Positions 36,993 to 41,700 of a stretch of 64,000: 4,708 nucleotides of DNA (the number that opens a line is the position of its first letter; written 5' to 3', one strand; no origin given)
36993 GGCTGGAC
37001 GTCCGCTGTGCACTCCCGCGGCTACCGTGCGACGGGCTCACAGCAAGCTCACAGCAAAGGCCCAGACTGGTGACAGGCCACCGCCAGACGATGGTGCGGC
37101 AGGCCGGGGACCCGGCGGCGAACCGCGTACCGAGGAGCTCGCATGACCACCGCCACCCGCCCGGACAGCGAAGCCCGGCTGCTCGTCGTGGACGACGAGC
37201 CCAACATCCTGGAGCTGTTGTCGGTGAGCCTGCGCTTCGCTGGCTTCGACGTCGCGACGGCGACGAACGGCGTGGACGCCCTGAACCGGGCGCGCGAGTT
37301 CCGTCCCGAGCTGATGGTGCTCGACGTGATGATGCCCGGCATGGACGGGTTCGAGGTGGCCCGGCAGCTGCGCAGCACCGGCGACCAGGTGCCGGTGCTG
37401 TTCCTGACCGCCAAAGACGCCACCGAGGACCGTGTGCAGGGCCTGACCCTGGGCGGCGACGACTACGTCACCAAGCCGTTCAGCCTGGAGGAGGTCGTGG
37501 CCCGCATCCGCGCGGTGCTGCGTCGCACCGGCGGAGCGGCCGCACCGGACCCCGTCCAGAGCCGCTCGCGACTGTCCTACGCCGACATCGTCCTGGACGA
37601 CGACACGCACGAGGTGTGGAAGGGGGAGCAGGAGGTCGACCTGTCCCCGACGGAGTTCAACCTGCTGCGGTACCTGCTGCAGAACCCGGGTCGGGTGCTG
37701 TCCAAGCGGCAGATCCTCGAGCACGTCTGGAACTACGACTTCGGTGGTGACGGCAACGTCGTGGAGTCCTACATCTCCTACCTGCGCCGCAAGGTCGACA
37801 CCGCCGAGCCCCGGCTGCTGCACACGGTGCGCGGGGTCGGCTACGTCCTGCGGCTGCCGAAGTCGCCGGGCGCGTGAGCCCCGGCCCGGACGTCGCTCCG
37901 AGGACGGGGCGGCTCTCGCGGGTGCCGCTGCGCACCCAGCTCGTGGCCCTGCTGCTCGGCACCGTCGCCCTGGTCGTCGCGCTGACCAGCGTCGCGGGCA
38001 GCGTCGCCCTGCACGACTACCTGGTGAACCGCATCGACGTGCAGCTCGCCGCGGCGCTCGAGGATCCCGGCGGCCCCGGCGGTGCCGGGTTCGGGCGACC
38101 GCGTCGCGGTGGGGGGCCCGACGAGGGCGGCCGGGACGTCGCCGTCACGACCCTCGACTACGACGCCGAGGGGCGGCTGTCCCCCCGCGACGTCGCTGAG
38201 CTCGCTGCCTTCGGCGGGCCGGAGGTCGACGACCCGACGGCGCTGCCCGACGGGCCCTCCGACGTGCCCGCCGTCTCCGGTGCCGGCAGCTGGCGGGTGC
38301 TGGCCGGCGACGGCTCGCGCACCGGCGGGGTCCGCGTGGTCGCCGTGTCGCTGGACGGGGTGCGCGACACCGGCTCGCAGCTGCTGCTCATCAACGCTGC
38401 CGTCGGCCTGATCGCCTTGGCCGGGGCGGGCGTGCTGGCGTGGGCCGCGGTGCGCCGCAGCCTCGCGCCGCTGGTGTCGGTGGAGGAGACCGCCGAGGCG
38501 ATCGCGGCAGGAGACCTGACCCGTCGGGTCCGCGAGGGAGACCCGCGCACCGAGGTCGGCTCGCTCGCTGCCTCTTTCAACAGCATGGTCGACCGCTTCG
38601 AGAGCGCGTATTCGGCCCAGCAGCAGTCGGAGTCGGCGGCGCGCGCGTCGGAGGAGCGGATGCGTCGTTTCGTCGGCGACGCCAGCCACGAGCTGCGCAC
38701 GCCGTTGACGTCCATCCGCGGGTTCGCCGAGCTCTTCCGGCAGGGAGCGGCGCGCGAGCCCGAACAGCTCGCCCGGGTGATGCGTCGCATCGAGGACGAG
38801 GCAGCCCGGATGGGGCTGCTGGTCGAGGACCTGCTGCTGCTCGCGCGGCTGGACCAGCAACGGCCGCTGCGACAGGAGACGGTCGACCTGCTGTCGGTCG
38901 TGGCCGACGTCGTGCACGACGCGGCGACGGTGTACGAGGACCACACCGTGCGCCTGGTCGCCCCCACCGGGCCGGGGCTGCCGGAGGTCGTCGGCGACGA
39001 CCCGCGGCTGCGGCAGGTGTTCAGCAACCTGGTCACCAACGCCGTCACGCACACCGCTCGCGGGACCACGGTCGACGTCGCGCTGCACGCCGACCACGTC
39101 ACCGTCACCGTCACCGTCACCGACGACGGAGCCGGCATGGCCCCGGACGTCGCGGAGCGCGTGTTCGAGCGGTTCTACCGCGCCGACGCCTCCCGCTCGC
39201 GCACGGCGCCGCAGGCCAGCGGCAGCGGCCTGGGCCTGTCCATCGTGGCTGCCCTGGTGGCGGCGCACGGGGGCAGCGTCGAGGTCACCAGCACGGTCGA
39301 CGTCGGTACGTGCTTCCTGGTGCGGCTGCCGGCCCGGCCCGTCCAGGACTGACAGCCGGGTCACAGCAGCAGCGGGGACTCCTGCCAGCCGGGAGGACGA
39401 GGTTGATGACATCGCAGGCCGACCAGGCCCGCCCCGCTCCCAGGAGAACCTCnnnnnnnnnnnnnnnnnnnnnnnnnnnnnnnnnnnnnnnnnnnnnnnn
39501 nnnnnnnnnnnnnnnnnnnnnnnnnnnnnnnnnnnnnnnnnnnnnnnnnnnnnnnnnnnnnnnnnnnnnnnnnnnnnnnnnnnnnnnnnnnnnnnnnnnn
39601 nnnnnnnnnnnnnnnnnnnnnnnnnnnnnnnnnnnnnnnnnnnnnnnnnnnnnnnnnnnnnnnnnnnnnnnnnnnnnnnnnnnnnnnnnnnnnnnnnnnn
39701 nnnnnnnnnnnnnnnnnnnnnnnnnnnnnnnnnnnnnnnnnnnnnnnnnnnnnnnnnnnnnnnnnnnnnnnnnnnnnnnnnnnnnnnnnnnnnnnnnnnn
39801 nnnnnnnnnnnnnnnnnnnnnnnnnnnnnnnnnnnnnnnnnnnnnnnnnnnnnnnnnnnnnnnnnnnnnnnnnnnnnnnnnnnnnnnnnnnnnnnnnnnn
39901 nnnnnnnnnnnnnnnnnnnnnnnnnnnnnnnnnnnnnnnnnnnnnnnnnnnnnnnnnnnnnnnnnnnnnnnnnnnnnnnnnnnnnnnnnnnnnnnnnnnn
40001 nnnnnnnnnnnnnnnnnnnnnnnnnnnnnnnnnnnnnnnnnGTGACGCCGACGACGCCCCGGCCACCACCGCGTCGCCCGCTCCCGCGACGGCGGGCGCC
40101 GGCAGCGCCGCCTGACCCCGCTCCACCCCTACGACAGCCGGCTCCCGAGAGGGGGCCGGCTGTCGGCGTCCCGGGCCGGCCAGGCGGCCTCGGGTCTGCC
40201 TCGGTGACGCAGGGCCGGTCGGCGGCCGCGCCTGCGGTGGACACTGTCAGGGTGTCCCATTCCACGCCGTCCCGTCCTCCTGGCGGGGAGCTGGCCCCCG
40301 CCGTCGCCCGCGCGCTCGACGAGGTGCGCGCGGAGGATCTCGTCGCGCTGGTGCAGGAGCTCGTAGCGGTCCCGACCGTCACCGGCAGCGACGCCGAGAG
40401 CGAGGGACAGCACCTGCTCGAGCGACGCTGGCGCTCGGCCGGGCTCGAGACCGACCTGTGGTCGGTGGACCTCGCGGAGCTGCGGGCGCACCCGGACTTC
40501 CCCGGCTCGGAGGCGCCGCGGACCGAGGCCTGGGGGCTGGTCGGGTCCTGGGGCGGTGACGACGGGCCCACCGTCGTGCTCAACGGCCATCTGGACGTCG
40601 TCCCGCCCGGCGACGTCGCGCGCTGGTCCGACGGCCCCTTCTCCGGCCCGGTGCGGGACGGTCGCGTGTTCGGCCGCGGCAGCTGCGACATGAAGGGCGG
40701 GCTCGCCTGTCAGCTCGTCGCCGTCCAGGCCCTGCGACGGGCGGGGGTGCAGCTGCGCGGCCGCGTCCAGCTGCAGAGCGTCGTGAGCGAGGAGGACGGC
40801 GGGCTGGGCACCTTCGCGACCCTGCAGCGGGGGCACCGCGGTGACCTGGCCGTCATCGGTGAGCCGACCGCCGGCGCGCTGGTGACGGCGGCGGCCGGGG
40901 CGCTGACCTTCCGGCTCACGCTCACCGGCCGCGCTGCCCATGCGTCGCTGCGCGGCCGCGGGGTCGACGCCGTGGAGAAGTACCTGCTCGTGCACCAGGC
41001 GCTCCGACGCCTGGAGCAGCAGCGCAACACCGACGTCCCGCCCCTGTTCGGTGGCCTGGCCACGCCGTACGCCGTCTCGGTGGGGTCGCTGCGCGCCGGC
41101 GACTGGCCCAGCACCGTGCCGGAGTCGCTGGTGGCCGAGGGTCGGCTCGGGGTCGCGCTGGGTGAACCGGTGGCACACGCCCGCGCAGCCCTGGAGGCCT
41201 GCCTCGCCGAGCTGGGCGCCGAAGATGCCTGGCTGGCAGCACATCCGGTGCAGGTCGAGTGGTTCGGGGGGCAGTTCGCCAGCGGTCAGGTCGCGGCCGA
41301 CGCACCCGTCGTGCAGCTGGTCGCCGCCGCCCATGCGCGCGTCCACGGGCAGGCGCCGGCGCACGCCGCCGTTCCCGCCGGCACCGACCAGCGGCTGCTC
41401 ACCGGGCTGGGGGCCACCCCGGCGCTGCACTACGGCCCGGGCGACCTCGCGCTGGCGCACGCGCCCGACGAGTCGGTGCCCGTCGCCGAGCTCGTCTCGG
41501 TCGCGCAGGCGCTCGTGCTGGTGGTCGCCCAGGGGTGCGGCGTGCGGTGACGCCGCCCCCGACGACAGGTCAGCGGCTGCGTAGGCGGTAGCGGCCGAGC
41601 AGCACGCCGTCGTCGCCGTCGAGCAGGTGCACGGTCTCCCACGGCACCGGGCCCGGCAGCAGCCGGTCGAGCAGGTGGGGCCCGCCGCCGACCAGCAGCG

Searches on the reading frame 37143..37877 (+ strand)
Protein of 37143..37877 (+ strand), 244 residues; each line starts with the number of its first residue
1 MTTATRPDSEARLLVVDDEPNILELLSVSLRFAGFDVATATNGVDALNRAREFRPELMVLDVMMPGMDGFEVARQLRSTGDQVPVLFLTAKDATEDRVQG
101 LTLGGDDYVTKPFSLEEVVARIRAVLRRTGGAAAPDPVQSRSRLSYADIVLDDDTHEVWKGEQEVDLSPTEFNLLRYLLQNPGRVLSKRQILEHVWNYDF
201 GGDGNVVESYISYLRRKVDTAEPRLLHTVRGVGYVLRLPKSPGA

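Call 13: search_solved_structures(query=window:37143-37877:+, show_alignments=2, max_evalue=1e-20)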
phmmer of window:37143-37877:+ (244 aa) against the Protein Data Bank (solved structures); distinct sequences matched with E-value up to 1e-20: 69 (the best 60 are shown).
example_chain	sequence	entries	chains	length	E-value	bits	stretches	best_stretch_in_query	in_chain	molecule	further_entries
9ji3_J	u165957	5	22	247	2.1e-101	341.5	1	8-240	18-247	DNA-binding response regulator | Possible two component system response transcriptional positive regulator PhoP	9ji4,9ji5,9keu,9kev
3r0j_A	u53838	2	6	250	2.2e-101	341.4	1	8-240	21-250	POSSIBLE TWO COMPONENT SYSTEM RESPONSE TRANSCRIPTIONAL POSITIVE REGULATOR PHOP | Response regulator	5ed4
9ket_J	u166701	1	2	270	1.8e-95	322.1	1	49-240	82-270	Possible two component system response transcriptional positive regulator PhoP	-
1ys6_A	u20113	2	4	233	9.2e-58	198.6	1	11-238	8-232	Transcriptional regulatory protein prrA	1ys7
2gwr_A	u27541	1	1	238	4.2e-50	173.6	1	11-240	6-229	DNA-binding response regulator mtrA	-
1kgs_A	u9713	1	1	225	9.4e-49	169.2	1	11-237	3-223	DNA BINDING RESPONSE REGULATOR D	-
9dvt_R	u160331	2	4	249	1.7e-48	168.3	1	11-240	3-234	DNA-binding dual master transcriptional regulator RpaA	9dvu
2oqr_A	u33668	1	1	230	7.6e-47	162.9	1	12-236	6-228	Sensory transduction protein regX3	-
2pmu_A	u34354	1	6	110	3.9e-44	154.1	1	142-240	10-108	response regulator PHOP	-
2rv8_A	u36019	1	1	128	8.8e-44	152.9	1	141-240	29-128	DNA-binding response regulator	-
4b09_A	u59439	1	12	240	4.5e-40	140.7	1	8-234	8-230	TRANSCRIPTIONAL REGULATORY PROTEIN BAER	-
4kfc_A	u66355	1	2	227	7.9e-40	140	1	11-236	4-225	KDP operon transcriptional regulatory protein KdpE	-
4kny_A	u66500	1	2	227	1.5e-39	139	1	11-235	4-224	KDP operon transcriptional regulatory protein KdpE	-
6lgq_D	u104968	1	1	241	2.5e-39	138.3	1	11-235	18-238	DNA-binding response regulator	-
3q9s_A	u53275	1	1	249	1.2e-36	129.6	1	9-232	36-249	DNA-binding response regulator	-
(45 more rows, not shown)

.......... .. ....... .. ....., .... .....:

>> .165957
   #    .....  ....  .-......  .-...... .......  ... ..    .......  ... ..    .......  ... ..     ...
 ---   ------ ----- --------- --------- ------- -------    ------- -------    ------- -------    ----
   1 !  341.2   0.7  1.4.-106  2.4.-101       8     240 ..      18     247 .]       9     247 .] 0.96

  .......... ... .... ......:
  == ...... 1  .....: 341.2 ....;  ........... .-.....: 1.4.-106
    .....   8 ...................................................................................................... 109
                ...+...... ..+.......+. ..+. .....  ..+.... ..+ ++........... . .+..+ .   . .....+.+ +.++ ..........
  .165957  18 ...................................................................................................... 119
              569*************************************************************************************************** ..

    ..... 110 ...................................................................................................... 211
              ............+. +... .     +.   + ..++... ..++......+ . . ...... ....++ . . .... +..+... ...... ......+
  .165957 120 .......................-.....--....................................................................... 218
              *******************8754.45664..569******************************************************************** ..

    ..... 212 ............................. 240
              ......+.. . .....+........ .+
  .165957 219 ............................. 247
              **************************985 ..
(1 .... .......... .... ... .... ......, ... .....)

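Call 15: search_protein_families(library=pfam, proteins=[window:37143-37877:+], max_evalue=0.01)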
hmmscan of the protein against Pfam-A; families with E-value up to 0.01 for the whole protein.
window:37143-37877:+ (244 aa): 2 families
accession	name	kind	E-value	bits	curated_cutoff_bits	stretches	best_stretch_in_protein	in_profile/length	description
PF00072.30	Response_reg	-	5.2e-31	107.5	30.2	1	14-123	2-111/111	Response regulator receiver domain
PF00486.34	Trans_reg_C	-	4e-29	100.9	26.2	1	163-236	2-77/77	Transcriptional regulatory protein, C terminal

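Call 17: find_related_loci(query=window:37143-37877:+, collection=genome_contigs, flank=10000)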
Query window:37143-37877:+ (244 aa) in genome_contigs; peptide patterns used: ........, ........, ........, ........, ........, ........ (x = any residue, [..] = any of these).
600 stretches matched a pattern (row limit reached: there are more); 598 encode a relative of the query (tblastn E <= 1e-3); the best 80 are kept; 80 distinct loci.
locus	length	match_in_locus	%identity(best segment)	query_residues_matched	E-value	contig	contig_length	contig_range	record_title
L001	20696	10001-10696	72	4-241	2e-112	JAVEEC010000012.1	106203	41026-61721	MAG: Frankiaceae bacterium isolate BP_191 scaffold_3091843, whole genome shotgun sequence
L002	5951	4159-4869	75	5-244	5e-112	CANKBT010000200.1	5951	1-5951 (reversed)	MAG: Frankiaceae bacterium isolate RH-23may17-905 genome assembly, contig: RH-23may17-C114624, whole genome shotgun sequ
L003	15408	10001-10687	69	9-240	2e-108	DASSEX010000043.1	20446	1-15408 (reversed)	MAG TPA_asm: Mycobacteriales bacterium isolate SMAG_U989 k141_932203, whole genome shotgun sequence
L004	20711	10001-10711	66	1-241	1e-104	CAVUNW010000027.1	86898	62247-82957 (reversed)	MAG: uncultured Actinomycetes bacterium isolate MFD02579.bin.1.65 genome assembly, contig: contig_19835, whole genome sh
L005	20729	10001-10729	67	1-244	6e-103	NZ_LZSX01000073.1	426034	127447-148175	Mycobacterium colombiense strain 852002-51834_SCH5396731 contig_65, whole genome shotgun sequence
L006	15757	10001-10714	69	1-241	4e-109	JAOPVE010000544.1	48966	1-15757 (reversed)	MAG: Actinomycetes bacterium isolate RYN_140 scaffold_1759297, whole genome shotgun sequence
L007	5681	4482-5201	66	1-241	6e-102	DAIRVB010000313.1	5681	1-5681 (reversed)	MAG TPA_asm: Streptosporangiaceae bacterium isolate CTOTU25338 NODE_8667_length_5681_cov_8.939744, whole genome shotgun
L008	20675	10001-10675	68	11-239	1e-100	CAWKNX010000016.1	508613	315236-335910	MAG: uncultured Actinomycetota bacterium isolate MFD00991.bin.1.10 genome assembly, contig: contig_4511, whole genome sh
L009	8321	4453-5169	65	1-240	2e-100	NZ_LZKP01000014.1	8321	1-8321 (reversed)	Mycobacterium sp. E740 contig_110, whole genome shotgun sequence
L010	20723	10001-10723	63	4-242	6e-100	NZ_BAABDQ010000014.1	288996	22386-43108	Nonomuraea rosea strain JCM 17326 sequence014, whole genome shotgun sequence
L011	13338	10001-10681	67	9-239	1e-99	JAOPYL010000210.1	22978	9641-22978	MAG: Actinoallomurus sp. isolate RYN_226 scaffold_761384, whole genome shotgun sequence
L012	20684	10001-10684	67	10-240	2e-99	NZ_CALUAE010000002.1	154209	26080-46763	MAG: Mycolicibacterium bacteremicum isolate MvgFDqQOtF_bin.11.MAG NODE_7_length_154209_cov_8.655611, whole genome shotgu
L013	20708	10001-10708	66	4-240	4e-99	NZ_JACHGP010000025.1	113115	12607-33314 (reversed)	Mycobacterium sp. AZCC_0083 Ga0417319_25, whole genome shotgun sequence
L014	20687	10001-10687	67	10-242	1e-100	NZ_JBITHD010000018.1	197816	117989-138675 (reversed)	Nonomuraea sp. NPDC050536 NPDC050536_58_H1.ctg-0018, whole genome shotgun sequence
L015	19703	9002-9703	64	8-244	3e-97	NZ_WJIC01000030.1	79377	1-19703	Nocardia sp. SYP-A9097 NODE_30, whole genome shotgun sequence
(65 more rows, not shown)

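Call 64: search_protein_families(library=ncbifam, proteins=[window:37143-37877:+], max_evalue=0.01)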
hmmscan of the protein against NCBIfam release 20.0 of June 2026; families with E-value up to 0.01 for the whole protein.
window:37143-37877:+ (244 aa): 105 families (the best 25 are shown)
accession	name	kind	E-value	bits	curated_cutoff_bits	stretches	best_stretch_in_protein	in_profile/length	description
TIGR02154.1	PhoB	equivalog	3.3e-64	216.3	296.2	1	11-236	3-225/226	phosphate regulon transcriptional regulator PhoB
NF040689.1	MtrAB_MtrA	equivalog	3.3e-63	213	300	1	13-234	1-216/219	MtrAB system response regulator MtrA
NF045944.1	ResRegRpaBCyano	equivalog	5.9e-63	212.3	330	1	14-236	1-227/229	response regulator transcription factor RpaB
TIGR01387.1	cztR_silR_copR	subfamily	1.5e-60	204.6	279.2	1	13-236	1-218/218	heavy metal response regulator transcription factor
NF040534.1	resp_reg_YycF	equivalog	6.2e-59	199.1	340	1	12-237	2-228/231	response regulator YycF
NF053854.1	RespRegPhoBBctds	equivalog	1.5e-58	197.8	270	1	13-236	1-224/225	two-component system response regulator PhoB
NF041733.1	resp_reg_CseB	equivalog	1.5e-57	194.6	350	1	12-237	2-227/228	two-component system response regulator CseB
NF045914.1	RespRegNblR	equivalog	6.9e-57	192.7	300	1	8-237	4-226/228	response regulator transcription factor NblR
NF008296.0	PRK11083.1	equivalog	1.9e-55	187.8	273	1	10-237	3-226/228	two-component system response regulator CreB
NF033117.2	vanR_ACDEGLN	exception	2.6e-55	187.5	350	1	13-236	1-225/226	VanR-ABDEGLN family response regulator transcription factor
NF007005.1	PRK09468.1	equivalog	1e-49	169.2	331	1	10-236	3-231/237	osmolarity response regulator transcription factor OmpR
NF033120.0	vanR_FM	exception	6e-49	166.8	460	1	12-235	5-228/231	vancomycin resistance response regulator transcription factor, VanR-F/VanR-M family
NF041734.1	resp_reg_RppA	equivalog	1.8e-48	164.9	250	1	12-237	2-228/229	two-component system response regulator RppA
NF007346.1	PRK09836.1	equivalog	3.7e-48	164.3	420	1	12-240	2-225/227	copper/silver response regulator transcription factor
NF012023.0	PRK15479.1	equivalog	4.8e-47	160.3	337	1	12-237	2-218/224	transcriptional regulator TctD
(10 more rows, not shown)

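Call 65: list_cluster_members(proteins=[P0001, window:37143-37877:+])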
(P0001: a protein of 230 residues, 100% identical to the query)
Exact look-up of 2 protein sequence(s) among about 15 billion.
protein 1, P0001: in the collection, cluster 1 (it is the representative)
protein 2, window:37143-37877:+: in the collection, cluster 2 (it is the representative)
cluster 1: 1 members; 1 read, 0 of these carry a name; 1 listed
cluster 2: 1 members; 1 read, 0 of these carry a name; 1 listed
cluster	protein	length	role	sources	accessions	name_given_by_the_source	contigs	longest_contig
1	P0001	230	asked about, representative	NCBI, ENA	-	-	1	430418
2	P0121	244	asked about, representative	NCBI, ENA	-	-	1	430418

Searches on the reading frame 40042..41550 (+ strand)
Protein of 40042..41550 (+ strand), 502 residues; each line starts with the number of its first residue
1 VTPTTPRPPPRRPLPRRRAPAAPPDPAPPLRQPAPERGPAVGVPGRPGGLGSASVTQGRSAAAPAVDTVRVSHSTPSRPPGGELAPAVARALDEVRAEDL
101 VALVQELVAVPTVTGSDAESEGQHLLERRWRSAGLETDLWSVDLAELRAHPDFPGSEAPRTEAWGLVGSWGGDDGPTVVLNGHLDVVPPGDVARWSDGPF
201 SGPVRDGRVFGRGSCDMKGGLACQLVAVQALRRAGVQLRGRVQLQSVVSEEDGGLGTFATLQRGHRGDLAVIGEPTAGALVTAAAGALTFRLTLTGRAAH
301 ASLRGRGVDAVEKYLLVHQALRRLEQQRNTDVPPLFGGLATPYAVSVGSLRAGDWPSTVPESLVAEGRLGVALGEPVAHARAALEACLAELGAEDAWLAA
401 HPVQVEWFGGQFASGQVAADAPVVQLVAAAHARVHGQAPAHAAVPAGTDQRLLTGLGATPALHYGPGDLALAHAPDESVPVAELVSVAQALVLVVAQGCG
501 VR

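Call 15: search_protein_families(library=pfam, proteins=[window:40042-41550:+], max_evalue=0.01)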
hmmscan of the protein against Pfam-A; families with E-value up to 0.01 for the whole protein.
window:40042-41550:+ (502 aa): 2 families
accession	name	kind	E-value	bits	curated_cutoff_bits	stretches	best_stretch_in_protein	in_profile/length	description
PF01546.33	Peptidase_M20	-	3.8e-33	115.6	24.6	1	179-495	1-204/206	Peptidase family M20/M25/M40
PF07687.19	M20_dimer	-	1.3e-09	38.3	21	1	284-395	3-106/107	Peptidase dimerisation domain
